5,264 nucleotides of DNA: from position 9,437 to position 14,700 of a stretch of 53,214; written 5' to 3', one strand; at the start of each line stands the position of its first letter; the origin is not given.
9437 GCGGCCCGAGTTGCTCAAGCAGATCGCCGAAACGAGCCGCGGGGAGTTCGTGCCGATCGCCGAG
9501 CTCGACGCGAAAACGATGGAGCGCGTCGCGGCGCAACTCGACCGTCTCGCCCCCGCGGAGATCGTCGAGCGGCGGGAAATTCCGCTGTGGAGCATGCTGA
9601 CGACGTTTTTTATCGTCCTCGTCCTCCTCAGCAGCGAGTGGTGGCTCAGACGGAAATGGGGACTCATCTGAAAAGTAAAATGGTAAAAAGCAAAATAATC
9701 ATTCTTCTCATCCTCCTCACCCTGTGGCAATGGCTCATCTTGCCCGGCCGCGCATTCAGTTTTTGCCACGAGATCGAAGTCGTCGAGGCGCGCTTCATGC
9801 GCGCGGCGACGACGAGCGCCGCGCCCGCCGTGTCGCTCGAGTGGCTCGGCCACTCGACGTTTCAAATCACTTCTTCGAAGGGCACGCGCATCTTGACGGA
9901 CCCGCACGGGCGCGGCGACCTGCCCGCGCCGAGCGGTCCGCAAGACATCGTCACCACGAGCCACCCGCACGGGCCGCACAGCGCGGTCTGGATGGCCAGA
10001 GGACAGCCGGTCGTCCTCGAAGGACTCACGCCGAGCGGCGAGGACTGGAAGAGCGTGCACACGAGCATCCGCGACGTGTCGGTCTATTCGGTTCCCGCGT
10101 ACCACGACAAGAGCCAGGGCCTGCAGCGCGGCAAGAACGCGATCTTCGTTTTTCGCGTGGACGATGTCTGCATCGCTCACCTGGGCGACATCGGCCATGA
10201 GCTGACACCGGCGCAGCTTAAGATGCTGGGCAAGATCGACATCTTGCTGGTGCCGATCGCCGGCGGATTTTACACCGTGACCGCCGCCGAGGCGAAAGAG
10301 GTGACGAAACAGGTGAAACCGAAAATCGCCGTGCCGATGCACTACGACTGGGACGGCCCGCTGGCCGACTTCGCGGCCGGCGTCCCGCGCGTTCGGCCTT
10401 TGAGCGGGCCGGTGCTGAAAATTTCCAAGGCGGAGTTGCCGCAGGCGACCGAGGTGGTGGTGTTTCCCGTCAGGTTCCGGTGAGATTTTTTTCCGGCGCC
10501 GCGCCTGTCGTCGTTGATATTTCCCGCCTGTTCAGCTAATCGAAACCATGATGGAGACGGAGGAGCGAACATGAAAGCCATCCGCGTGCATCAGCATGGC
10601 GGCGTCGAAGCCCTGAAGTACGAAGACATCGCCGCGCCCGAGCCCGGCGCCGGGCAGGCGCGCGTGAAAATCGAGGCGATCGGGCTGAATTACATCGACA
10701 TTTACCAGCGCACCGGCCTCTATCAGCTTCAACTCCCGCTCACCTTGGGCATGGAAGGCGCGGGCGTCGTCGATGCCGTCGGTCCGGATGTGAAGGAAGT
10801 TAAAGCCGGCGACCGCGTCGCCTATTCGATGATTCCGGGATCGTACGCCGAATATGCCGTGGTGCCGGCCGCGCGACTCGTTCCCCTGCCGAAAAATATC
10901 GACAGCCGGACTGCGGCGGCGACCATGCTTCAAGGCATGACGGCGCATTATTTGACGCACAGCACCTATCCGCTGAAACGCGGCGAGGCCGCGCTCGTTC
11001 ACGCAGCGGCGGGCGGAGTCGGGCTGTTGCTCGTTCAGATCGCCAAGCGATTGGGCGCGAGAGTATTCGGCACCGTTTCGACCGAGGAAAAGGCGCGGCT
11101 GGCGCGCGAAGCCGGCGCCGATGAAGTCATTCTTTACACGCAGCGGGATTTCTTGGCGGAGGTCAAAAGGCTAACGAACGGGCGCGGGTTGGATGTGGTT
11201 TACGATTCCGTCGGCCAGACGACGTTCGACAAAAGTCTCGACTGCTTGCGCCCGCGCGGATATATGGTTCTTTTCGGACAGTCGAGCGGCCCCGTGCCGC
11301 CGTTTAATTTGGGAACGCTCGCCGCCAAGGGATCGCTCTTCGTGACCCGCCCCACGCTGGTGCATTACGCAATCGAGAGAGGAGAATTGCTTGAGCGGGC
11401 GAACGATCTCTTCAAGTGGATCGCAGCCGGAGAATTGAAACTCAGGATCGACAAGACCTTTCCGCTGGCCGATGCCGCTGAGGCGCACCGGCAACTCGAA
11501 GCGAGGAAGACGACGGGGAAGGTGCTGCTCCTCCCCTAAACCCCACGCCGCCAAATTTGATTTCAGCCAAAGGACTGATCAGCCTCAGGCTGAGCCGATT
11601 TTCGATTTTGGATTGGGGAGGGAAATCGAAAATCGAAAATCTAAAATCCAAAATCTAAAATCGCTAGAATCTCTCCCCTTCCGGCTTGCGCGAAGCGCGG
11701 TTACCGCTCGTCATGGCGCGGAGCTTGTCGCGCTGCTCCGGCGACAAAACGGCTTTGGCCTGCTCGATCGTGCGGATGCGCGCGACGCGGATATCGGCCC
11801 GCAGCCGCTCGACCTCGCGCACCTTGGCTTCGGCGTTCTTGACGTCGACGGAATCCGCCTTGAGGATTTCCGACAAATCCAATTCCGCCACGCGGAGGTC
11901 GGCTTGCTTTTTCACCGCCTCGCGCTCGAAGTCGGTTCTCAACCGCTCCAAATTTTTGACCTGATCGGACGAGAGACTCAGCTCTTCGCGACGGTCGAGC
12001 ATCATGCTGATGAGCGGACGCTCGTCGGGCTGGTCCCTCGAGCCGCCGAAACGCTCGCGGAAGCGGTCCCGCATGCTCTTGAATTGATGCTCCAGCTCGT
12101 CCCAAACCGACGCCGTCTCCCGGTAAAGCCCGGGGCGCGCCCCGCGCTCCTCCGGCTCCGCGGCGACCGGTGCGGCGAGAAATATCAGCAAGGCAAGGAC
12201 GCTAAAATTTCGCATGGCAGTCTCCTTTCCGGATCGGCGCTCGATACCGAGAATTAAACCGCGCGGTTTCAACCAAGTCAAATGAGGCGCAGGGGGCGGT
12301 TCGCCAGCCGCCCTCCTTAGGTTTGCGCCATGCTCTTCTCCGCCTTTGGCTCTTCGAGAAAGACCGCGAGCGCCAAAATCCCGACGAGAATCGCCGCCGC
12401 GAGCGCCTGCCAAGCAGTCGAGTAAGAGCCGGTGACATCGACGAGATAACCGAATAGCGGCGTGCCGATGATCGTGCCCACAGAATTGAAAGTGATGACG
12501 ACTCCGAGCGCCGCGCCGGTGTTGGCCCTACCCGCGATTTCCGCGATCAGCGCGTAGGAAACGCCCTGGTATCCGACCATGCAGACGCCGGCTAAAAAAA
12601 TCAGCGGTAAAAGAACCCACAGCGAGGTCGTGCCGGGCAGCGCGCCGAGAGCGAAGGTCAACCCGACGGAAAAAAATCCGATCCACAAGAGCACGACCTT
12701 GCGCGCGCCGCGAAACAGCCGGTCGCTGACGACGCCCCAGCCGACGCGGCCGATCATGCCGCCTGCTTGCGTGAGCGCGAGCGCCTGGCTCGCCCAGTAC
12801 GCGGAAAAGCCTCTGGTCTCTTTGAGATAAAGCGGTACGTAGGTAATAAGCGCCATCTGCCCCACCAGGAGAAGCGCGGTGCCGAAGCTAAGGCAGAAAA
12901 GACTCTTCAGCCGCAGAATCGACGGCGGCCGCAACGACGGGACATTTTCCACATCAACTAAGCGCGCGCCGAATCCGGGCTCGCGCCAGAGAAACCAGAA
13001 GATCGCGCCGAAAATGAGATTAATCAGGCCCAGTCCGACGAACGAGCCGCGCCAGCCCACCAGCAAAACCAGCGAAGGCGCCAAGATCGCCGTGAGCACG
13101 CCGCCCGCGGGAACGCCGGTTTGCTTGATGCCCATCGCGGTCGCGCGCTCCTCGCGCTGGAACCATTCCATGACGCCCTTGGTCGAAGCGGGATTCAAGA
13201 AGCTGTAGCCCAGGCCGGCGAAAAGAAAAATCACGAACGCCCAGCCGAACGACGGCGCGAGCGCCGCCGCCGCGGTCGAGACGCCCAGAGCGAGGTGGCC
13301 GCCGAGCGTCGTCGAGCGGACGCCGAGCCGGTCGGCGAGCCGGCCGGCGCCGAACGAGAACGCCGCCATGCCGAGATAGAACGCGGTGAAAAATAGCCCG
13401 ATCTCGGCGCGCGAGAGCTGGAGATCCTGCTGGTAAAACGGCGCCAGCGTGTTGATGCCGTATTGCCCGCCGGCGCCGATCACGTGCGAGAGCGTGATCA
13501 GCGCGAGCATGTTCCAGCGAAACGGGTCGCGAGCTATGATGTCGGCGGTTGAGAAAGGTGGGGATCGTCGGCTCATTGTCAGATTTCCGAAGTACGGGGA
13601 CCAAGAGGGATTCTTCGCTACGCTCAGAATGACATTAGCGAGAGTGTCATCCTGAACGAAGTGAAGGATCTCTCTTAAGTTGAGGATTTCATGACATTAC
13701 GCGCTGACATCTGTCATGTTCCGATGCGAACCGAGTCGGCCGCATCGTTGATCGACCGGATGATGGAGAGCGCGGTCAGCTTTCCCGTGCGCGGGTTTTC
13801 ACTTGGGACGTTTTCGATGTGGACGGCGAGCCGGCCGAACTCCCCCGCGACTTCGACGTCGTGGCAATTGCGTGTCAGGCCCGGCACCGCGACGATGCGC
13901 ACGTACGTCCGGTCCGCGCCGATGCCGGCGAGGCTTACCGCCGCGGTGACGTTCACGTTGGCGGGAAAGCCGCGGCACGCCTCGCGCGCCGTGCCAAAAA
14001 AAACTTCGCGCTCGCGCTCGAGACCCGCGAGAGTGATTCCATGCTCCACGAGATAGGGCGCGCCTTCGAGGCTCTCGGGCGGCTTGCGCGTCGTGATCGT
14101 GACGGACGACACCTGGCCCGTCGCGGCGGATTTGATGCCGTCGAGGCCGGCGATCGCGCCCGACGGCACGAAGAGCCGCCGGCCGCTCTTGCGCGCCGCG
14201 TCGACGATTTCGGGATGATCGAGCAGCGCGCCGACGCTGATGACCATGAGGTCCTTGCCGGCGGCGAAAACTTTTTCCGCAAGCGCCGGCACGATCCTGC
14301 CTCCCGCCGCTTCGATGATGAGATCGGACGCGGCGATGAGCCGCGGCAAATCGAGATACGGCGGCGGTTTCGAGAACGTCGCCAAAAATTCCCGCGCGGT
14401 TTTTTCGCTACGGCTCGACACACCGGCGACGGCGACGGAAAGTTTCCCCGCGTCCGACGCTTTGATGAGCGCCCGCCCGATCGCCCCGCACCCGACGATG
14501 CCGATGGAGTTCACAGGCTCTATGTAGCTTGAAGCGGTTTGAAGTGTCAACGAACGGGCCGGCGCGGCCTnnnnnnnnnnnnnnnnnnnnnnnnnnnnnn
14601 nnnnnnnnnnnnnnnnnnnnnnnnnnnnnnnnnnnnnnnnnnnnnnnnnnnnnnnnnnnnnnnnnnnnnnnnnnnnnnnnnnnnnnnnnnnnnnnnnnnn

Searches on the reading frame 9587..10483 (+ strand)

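Call 65: search_protein_families(library=pfam, proteins=[window:9587-10483:+], max_evalue=0.0001)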
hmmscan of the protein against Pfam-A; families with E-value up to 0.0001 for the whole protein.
window:9587-10483:+ (298 aa): 2 families
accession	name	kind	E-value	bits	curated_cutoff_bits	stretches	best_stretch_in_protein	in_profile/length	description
PF13483.12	Lactamase_B_3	-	3.2e-42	144.7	24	1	84-252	2-160/160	Beta-lactamase superfamily domain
PF12706.13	Lactamase_B_2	-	3.9e-06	27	27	1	154-253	93-200/200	Beta-lactamase superfamily domain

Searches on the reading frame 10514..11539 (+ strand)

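Call 65: search_protein_families(library=pfam, proteins=[window:10514-11539:+], max_evalue=0.0001)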
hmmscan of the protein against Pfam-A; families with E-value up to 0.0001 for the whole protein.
window:10514-11539:+ (341 aa): 3 families
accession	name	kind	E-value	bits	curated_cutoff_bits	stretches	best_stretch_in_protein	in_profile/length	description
PF00107.32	ADH_zinc_N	-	3.6e-30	105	31.8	1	168-273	1-106/129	Zinc-binding dehydrogenase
PF13602.12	ADH_zinc_N_2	-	1.3e-28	101.1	27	1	201-339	2-134/134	Zinc-binding dehydrogenase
PF08240.17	ADH_N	-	1e-19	71.1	23.5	1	45-127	1-104/104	Alcohol dehydrogenase GroES-like domain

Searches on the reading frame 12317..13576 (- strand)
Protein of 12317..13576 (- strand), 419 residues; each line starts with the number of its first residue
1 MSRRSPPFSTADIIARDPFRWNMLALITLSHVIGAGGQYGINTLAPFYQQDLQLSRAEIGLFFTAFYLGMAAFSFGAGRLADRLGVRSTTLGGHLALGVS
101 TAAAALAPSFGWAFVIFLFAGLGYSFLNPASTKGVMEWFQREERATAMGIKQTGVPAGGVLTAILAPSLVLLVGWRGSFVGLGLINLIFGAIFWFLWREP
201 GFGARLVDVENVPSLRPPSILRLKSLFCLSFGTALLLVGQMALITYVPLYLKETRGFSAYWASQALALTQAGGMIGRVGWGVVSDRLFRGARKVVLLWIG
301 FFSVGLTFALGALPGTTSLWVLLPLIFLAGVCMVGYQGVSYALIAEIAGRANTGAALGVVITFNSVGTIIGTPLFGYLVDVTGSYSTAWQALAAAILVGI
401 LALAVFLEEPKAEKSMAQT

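Call 65: search_protein_families(library=pfam, proteins=[window:12317-13576:-], max_evalue=0.0001)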
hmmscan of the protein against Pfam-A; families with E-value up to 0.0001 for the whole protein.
window:12317-13576:- (419 aa): 4 families
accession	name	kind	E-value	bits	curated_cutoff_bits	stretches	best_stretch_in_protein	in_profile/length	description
PF07690.21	MFS_1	-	1.5e-57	195.5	33.4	2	28-296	2-274/347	Major Facilitator Superfamily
PF13347.12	MFS_2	-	3.1e-11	42.9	27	2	106-387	93-388/427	MFS/sugar transport protein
PF00083.30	Sugar_tr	-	1.9e-06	27.5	22.3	0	51-199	40-193/452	Sugar (and other) transporter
PF06779.20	MFS_4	-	8.8e-05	22.4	26.3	0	46-399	17-359/364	Uncharacterised MFS-type transporter YbfB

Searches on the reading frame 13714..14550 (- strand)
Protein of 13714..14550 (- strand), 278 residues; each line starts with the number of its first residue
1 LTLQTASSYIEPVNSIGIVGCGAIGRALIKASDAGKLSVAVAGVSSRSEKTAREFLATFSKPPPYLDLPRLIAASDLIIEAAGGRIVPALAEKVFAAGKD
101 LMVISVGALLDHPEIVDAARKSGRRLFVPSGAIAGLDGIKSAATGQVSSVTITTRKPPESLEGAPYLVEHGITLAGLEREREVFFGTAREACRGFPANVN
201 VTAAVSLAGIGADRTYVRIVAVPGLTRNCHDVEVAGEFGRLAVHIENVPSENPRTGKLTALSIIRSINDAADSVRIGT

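Call 66: search_protein_families(library=pfam, proteins=[window:13714-14550:-], max_evalue=0.0001)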
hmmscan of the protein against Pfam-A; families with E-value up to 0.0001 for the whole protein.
window:13714-14550:- (278 aa): 4 families
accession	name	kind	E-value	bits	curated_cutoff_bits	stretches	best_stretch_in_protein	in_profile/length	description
PF01958.23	Asp_DH_C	-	1.1e-30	106.2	27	1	178-264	2-89/89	Aspartate dehydrogenase, C-terminal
PF03447.22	NAD_binding_3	-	4.3e-17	63.3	24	1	20-129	1-116/116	Homoserine dehydrogenase, NAD binding domain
PF03807.23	F420_oxidored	-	1.4e-05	26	21.6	1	16-108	2-93/94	NADP oxidoreductase coenzyme F420-dependent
PF01408.29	GFO_IDH_MocA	-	6.5e-05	24.1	24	0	16-127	3-117/120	Oxidoreductase family, NAD-binding Rossmann fold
